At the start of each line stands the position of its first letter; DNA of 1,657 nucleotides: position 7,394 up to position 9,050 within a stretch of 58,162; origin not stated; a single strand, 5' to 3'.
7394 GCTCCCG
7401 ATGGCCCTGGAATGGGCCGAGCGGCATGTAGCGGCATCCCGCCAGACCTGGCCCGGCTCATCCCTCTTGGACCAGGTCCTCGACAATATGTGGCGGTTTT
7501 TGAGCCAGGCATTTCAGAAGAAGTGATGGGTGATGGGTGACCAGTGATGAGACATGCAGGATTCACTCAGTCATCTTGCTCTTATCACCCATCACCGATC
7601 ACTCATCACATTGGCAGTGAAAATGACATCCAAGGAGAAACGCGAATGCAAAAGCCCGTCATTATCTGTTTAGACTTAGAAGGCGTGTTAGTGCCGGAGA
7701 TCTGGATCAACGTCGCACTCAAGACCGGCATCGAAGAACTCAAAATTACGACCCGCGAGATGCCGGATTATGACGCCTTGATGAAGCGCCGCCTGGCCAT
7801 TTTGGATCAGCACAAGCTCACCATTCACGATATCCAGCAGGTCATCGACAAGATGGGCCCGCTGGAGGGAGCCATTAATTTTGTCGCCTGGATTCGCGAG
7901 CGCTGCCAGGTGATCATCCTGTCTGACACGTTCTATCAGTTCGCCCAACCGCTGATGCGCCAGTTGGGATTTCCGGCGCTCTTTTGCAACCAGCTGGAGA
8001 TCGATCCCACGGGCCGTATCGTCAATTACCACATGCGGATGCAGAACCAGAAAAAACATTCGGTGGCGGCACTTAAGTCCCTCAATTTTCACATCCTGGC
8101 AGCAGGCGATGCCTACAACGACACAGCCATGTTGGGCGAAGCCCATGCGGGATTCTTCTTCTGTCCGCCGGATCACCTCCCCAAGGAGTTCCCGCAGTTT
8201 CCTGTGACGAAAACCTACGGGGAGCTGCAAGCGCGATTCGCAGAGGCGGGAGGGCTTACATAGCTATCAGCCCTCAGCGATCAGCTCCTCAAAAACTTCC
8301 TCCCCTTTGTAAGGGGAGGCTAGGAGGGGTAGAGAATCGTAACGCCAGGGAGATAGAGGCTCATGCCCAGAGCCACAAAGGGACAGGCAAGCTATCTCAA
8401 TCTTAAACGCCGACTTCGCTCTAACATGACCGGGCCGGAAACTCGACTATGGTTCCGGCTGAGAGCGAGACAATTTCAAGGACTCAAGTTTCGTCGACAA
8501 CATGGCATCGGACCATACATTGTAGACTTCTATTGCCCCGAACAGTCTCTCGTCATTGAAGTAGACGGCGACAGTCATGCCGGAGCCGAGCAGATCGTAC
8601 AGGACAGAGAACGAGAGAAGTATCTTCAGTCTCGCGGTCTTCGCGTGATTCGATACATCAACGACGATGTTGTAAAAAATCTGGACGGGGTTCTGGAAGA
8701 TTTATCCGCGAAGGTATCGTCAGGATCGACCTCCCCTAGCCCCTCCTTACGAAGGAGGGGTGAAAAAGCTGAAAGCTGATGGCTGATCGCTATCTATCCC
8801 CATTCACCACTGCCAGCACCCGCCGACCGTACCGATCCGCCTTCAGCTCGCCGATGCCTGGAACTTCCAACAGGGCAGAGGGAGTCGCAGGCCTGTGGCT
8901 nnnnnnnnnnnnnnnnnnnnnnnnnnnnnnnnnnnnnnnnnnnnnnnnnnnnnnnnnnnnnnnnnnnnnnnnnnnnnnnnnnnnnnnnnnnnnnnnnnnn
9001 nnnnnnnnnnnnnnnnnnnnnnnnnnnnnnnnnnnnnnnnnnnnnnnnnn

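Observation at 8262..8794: DUF559 endonuclease-fold gene nested inside two concentric inverted repeats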

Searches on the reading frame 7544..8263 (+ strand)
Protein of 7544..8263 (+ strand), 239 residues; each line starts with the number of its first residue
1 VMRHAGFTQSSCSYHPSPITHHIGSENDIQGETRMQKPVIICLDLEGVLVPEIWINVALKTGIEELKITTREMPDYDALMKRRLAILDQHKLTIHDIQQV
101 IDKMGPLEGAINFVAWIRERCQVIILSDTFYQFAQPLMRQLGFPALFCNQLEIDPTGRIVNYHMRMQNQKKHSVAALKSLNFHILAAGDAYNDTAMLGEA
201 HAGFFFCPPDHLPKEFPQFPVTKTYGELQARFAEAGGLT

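Call 4: search_protein_families(library=pfam, proteins=[window:7544-8263:+], max_evalue=0.01)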
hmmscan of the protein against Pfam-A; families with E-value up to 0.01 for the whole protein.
window:7544-8263:+ (239 aa): 3 families
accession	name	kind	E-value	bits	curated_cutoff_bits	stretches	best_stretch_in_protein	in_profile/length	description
PF00702.32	Hydrolase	-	1.2e-07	32.8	26.4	1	88-200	84-190/191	haloacid dehalogenase-like hydrolase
PF12710.13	HAD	-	3.5e-06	28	27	1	94-197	70-188/189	haloacid dehalogenase-like hydrolase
PF06888.18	Put_Phosphatase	-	4.7e-06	26.6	27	1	63-173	30-141/234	Putative Phosphatase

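Call 30: find_related_loci(query=A1, collection=genome_contigs, flank=3500)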
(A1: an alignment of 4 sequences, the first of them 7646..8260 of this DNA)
Query A1 (205 aa) in genome_contigs; peptide patterns used: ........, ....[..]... (x = any residue, [..] = any of these).
600 stretches matched a pattern (row limit reached: there are more); 572 encode a relative of the query (tblastn E <= 1e-3); the best 80 are kept; 80 distinct loci.
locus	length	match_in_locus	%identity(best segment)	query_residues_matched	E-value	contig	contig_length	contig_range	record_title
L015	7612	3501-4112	91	1-204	1e-131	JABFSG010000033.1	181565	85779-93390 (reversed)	MAG: Nitrospiraceae bacterium isolate WB-IL-04 seq_8, whole genome shotgun sequence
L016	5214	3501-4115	88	1-205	5e-128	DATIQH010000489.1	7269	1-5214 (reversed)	MAG TPA_asm: Nitrospiraceae bacterium isolate SMAG_U15872 k141_24360, whole genome shotgun sequence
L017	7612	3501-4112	90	1-204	1e-126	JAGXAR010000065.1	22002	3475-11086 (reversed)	MAG: Nitrospirae bacterium isolate REEB81 contig-150_2802, whole genome shotgun sequence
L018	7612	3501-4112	89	1-204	2e-126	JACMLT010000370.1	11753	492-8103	MAG: Nitrospiraceae bacterium isolate ES-bin-41 ES-bin-41-contig-k141_13725324, whole genome shotgun sequence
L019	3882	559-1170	85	1-204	9e-121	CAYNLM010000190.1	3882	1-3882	MAG TPA_asm: uncultured Nitrospira sp. isolate SRP093762_co1_58 genome assembly, contig: NODE_12317_length_3882_cov_7.88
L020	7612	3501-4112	83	1-204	7e-118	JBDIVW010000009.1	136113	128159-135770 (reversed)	MAG: Nitrospiraceae bacterium isolate Bin_25 NODE_92_length_136113_cov_12.869604, whole genome shotgun sequence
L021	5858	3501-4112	81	1-204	1e-113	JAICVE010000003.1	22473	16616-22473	MAG: Nitrospira sp. isolate HEB_FP_1_bin.25 k141_1992983_length_22473_cov_8.2690, whole genome shotgun sequence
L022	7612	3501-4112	91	1-204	6e-128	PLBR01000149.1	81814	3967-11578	MAG: Nitrospira sp. isolate palsa_1310 73.20111000_P3M.58_contig_3381, whole genome shotgun sequence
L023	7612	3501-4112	78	1-204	2e-111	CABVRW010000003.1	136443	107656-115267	MAG: uncultured Nitrospira sp. isolate Nitrospira sp. RBC048 genome assembly, contig: MAG048_3, whole genome shotgun seq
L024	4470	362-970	76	1-203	9e-110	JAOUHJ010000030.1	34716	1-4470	MAG: Nitrospira sp. isolate 4_1_May_SF_Bin59 4_1_May_SF_Bin59_scaffold_395_c1, whole genome shotgun sequence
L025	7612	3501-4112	75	1-204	3e-107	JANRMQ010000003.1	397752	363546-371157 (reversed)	MAG: Nitrospira sp. isolate NOB03 NOB03_03, whole genome shotgun sequence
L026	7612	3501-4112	76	1-204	8e-107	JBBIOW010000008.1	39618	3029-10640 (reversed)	MAG: Nitrospiraceae bacterium isolate PGS172224_bin_289 NODE_1203_length_39618_cov_4.719233, whole genome shotgun sequen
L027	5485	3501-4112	68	1-204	4e-95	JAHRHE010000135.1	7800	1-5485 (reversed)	MAG: Nitrospirae bacterium isolate CR_Sed_300A_bin.24 scaffold_2621, whole genome shotgun sequence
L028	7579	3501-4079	65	6-198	4e-86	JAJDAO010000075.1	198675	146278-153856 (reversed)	MAG: Deltaproteobacteria bacterium isolate OFTM73 OFTM73_74, whole genome shotgun sequence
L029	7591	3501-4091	63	5-201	7e-85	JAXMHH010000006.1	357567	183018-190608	MAG: bacterium isolate STL-UBA1 C1.96.fa-6, whole genome shotgun sequence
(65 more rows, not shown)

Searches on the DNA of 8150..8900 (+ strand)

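Call 75: search_rna_families(source=window, start=8150, end=8900, threshold=evalue, max_evalue=1)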
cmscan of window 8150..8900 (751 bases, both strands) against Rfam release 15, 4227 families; matches with E-value up to 1: 2.
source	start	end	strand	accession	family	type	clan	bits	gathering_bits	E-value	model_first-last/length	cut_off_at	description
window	8186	8236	+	RF00798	mir-49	Gene; miRNA;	-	21.3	60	0.14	1-74/74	no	mir-49 microRNA precursor family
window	8473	8562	-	RF00163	Hammerhead_1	Gene; ribozyme;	CL00010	18.7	34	0.15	1-45/45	no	Hammerhead ribozyme (type I)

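Call 89: search_dna_similar(query=L105:450-1950:+, collection=plasmids, mode=distant, max_rows=25)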
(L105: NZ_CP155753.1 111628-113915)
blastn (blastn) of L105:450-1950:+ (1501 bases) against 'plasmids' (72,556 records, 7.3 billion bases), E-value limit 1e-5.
Records with a match: 199; places in all: 271; records where one place covers at least 80% of the query: 1.
Best place of each record, by identity: >=99% 1; 95-99% 4; 90-95% 13; 80-90% 102; 60-80% 79.
By first word of the organism name: Sinorhizobium 68; Burkholderia 14; Azospirillum 13; Rhizobium 13; Shinella 10; Sphingomonas 9; Cereibacter 9; Caballeronia 8; Paraburkholderia 6; Paracoccus 5; and 26 more.
By predicted mobility (MOB-suite, as given by PLSDB): non-mobilizable 112; mobilizable 61; conjugative 26.
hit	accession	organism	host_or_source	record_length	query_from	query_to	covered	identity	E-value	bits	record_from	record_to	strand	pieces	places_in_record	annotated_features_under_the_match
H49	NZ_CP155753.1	Sphingomonas parapaucimobilis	Chinese cabbage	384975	1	1501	100%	100.0%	0e+0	2708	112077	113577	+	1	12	sufC: Fe-S cluster assembly ATPase SufC | sufB: Fe-S cluster assembly protein SufB | DUF559 domain-containing protein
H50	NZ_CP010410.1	Xanthomonas sacchari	cell culture,rice seeds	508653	5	1492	70%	72.4%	8e-86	564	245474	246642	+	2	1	sufC: Fe-S cluster assembly ATPase SufC | sufB: Fe-S cluster assembly protein SufB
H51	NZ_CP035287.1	Paracoccus versutus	whole organism,soil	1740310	1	1492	67%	75.5%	1e-90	665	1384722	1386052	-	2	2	none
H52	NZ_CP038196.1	Paracoccus versutus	single cell,soil adjacent to the roots ...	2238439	1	1492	65%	76.2%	2e-93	665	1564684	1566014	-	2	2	none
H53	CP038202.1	Paracoccus ferrooxidans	single cell,bioreactor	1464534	1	1492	65%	76.2%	1e-90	665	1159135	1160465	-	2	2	sufC: Fe-S cluster assembly ATPase SufC | sufB: Fe-S cluster assembly protein SufB | heavy metal-binding domain-containing protein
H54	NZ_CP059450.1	Azospirillum brasilense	Prokaryotes,soil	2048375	1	1492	64%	76.8%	5e-101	691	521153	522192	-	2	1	none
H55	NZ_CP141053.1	Paracoccus denitrificans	-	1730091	1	1492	65%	75.7%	2e-86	636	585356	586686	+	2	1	none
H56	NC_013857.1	Azospirillum sp. B510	-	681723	1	1492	66%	73.7%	1e-76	571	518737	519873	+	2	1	sufC: Fe-S cluster assembly ATPase SufC | sufB: Fe-S cluster assembly protein SufB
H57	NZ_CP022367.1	Azospirillum sp. TSH58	single cell,paddy soils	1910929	1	1492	64%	76.1%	7e-93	669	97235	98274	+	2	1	record has no annotation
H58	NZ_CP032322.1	Azospirillum argentinense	soil sample,Agricultural field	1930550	1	1492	64%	76.1%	2e-94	669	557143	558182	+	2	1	record has no annotation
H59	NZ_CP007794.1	Azospirillum argentinense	Triticum aestivum L.,Root,wheat ...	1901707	1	1492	64%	76.1%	2e-94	669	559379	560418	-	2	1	record has no annotation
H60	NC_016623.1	Azospirillum lipoferum 4B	-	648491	1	1492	66%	73.5%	6e-81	591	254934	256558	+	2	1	sufC: Fe-S cluster assembly ATPase SufC | sufB: Fe-S cluster assembly protein SufB | GIY-YIG nuclease family protein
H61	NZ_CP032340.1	Azospirillum brasilense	soil sample,Agricultural field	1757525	1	1492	64%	76.0%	7e-93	665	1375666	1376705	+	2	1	none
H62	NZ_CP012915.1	Azospirillum brasilense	Digitaria eriantha,microbe,root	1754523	1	1492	64%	76.0%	7e-93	665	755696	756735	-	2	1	none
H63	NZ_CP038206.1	Paracoccus pantotrophus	single cell,soil associated with ...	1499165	1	1470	64%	76.3%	2e-87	647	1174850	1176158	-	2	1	none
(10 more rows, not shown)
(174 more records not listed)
